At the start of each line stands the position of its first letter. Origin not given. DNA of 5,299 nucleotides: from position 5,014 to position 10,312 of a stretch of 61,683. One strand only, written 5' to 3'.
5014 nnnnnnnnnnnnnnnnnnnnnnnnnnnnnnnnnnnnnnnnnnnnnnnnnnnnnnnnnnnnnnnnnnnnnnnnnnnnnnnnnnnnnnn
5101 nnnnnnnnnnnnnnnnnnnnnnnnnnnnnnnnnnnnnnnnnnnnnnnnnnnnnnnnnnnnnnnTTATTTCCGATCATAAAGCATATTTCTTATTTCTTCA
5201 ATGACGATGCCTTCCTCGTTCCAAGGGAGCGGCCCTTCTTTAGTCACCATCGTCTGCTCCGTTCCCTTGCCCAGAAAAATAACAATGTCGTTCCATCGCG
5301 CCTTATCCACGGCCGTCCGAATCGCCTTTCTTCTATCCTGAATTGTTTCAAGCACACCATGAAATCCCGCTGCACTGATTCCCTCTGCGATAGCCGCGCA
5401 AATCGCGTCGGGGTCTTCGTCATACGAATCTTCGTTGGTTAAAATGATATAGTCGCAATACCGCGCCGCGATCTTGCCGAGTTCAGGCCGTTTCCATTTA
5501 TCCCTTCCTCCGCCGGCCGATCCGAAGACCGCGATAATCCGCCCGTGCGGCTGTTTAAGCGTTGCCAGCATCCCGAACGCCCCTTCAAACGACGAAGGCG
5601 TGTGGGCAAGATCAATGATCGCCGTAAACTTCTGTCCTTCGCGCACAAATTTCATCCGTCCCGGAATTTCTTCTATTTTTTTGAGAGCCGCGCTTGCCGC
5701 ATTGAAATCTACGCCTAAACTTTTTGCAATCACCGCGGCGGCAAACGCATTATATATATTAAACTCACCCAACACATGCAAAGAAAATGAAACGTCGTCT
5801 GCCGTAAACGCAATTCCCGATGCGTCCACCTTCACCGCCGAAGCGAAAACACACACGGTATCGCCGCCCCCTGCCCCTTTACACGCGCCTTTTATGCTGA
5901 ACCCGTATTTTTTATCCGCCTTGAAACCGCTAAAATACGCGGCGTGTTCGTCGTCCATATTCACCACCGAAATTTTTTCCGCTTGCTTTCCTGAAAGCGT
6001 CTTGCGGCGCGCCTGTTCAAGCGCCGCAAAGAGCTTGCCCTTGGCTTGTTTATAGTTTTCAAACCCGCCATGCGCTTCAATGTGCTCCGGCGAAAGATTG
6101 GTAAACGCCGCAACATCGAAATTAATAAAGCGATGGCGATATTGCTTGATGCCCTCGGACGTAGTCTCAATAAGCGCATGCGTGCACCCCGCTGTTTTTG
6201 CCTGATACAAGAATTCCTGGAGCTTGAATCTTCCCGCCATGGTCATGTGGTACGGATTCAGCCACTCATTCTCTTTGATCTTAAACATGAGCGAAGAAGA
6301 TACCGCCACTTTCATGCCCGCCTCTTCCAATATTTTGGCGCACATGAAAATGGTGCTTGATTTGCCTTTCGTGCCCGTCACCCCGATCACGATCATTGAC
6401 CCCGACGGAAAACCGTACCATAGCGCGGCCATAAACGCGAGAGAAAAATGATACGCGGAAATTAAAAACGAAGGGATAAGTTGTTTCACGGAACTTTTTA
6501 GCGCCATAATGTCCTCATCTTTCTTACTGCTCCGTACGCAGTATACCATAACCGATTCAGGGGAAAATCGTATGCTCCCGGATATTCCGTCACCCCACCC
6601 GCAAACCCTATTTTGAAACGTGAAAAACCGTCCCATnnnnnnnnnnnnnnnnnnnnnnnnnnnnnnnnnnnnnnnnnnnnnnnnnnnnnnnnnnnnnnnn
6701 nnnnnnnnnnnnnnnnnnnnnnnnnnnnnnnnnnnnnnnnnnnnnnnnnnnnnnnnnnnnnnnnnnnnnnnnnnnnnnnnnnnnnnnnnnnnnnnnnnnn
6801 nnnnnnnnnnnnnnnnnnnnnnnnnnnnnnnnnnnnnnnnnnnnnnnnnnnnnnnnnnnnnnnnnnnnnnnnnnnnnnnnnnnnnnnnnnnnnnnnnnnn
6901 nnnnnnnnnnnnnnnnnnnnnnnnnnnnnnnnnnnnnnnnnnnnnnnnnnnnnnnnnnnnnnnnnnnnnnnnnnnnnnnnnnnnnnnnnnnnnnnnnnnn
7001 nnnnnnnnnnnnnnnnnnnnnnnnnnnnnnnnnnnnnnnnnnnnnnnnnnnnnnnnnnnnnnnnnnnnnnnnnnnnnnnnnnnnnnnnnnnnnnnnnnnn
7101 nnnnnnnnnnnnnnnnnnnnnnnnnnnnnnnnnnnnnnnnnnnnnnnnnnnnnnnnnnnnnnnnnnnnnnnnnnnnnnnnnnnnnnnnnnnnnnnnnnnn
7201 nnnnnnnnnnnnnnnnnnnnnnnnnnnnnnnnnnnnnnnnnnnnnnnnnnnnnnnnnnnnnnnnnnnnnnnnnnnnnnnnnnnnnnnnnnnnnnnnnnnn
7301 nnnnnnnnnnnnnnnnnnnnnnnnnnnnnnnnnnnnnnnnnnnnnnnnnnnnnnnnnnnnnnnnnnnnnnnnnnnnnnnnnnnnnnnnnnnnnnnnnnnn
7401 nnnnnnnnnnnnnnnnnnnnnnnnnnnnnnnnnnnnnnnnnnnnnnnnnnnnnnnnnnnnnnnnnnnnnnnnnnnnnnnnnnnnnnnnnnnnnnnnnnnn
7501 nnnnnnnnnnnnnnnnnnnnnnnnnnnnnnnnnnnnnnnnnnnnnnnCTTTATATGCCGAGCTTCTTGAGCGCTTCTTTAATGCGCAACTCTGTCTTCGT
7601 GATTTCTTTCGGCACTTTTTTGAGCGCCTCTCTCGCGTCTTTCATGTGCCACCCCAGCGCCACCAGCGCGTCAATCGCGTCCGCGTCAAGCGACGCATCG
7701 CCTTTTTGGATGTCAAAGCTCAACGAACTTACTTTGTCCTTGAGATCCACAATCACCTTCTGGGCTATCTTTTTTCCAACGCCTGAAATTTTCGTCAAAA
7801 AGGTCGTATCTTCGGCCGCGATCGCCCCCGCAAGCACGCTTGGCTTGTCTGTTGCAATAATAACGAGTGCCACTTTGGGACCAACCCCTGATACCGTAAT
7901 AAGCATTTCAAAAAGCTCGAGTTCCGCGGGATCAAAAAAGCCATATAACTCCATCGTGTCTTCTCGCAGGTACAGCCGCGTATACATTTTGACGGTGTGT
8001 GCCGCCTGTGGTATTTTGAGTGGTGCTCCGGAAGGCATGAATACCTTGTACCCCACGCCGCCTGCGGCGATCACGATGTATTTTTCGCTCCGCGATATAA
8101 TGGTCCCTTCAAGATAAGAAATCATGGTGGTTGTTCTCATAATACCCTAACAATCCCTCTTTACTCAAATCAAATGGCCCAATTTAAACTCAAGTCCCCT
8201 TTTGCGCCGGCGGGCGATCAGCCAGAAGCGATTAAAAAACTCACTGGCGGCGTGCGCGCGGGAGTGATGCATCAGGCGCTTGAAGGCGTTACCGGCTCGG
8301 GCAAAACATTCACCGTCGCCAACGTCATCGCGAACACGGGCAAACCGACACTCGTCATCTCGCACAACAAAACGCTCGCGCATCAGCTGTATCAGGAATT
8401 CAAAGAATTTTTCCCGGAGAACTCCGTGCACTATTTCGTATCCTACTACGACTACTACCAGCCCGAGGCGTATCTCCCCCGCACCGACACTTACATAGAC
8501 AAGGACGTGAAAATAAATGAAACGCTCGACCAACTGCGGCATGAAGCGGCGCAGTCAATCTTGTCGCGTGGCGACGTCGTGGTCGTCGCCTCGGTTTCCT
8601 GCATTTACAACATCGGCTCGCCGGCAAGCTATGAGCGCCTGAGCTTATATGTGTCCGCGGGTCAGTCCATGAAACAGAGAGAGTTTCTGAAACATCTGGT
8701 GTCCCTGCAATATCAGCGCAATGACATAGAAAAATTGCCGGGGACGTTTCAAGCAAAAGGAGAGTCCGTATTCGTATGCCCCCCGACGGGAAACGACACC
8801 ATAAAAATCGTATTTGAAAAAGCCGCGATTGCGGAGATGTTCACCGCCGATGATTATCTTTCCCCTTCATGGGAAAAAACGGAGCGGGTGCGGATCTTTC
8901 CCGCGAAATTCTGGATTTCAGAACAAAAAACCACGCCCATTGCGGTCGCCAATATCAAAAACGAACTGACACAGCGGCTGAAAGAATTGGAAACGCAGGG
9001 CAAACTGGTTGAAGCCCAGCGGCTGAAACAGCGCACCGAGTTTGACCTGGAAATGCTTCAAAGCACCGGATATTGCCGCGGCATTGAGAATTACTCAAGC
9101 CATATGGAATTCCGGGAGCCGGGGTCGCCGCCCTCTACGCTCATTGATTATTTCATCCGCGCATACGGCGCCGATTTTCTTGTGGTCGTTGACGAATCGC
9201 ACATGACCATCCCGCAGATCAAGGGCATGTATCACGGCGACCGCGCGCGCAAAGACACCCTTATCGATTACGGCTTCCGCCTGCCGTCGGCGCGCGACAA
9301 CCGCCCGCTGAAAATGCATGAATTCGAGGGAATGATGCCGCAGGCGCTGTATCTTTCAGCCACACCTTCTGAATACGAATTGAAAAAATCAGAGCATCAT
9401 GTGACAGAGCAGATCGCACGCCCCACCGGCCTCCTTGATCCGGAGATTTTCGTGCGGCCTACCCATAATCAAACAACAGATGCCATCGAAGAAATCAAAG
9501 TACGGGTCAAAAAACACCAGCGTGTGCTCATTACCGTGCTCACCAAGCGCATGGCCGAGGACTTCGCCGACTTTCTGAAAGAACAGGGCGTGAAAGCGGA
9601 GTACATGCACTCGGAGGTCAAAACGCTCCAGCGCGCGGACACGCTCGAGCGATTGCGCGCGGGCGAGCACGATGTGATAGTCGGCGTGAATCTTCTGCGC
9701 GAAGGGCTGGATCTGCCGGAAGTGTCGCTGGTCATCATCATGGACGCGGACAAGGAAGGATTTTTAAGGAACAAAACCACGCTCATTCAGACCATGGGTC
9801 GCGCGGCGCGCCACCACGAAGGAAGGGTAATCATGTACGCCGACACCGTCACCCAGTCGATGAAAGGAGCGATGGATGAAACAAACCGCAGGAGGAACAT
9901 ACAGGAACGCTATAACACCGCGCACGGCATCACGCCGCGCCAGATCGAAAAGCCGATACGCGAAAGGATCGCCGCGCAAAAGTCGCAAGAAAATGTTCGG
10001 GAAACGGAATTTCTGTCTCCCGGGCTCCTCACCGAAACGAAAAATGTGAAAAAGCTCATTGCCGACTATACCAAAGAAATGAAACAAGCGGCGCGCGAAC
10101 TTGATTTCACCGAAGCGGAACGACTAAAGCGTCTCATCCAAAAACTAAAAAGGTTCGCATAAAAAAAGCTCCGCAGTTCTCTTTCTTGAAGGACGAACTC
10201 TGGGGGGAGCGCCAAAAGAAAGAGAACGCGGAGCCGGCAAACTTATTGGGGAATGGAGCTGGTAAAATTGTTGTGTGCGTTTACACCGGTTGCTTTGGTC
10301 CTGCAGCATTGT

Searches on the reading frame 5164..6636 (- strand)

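Call 81: search_protein_families(library=pfam, proteins=[window:5164-6636:-], max_evalue=0.001)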
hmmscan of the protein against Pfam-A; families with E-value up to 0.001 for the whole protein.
window:5164-6636:- (490 aa): 2 families
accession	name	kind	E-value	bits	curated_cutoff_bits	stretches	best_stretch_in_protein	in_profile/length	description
PF08245.18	Mur_ligase_M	-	3.3e-35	122.3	24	1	86-303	1-199/200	Mur ligase middle domain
PF02875.26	Mur_ligase_C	-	2.1e-24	87.2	28.4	1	326-458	1-127/127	Mur ligase, glutamate ligase domain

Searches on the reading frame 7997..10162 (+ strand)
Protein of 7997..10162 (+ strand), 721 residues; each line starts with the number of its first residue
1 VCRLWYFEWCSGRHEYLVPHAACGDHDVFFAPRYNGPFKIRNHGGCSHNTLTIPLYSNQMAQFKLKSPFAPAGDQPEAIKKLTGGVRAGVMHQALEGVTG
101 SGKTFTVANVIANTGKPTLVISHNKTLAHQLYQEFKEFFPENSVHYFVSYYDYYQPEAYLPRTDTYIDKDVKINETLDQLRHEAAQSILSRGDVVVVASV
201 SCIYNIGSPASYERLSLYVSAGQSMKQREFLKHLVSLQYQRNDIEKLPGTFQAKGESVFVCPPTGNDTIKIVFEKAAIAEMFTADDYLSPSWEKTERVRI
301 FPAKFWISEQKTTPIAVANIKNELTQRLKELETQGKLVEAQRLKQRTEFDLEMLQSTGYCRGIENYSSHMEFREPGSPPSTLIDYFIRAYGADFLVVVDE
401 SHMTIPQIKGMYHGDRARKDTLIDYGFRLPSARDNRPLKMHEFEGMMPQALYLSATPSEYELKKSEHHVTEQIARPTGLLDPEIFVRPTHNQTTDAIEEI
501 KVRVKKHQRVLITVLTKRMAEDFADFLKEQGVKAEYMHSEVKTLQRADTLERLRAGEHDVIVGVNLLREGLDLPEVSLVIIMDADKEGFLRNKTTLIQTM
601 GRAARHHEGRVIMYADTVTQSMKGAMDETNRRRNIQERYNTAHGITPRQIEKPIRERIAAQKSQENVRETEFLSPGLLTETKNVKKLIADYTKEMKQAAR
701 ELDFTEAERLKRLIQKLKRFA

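Call 49: search_protein_families(library=pfam, proteins=[window:7997-10162:+], max_evalue=0.00001)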
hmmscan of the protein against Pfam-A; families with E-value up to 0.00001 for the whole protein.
window:7997-10162:+ (721 aa): 6 families
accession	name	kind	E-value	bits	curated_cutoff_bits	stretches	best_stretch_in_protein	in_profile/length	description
PF00271.37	Helicase_C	-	5.7e-22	78.5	23.5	1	497-606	6-109/110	Helicase conserved C-terminal domain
PF12344.14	UvrB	-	1.5e-21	76.4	27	1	613-655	1-43/43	Ultra-violet resistance protein B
PF17757.6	UvrB_inter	-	6.2e-15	55.5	22.9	1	218-304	2-89/91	UvrB interaction domain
PF04851.21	ResIII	-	2.5e-10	41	22.5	1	74-143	7-81/164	Type III restriction enzyme, res subunit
PF00270.35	DEAD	-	3.9e-08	33.6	26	0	75-145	4-77/167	DEAD/DEAH box helicase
PF02151.25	UVR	-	3.3e-06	27.1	21.5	0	685-719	1-35/36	UvrB/uvrC motif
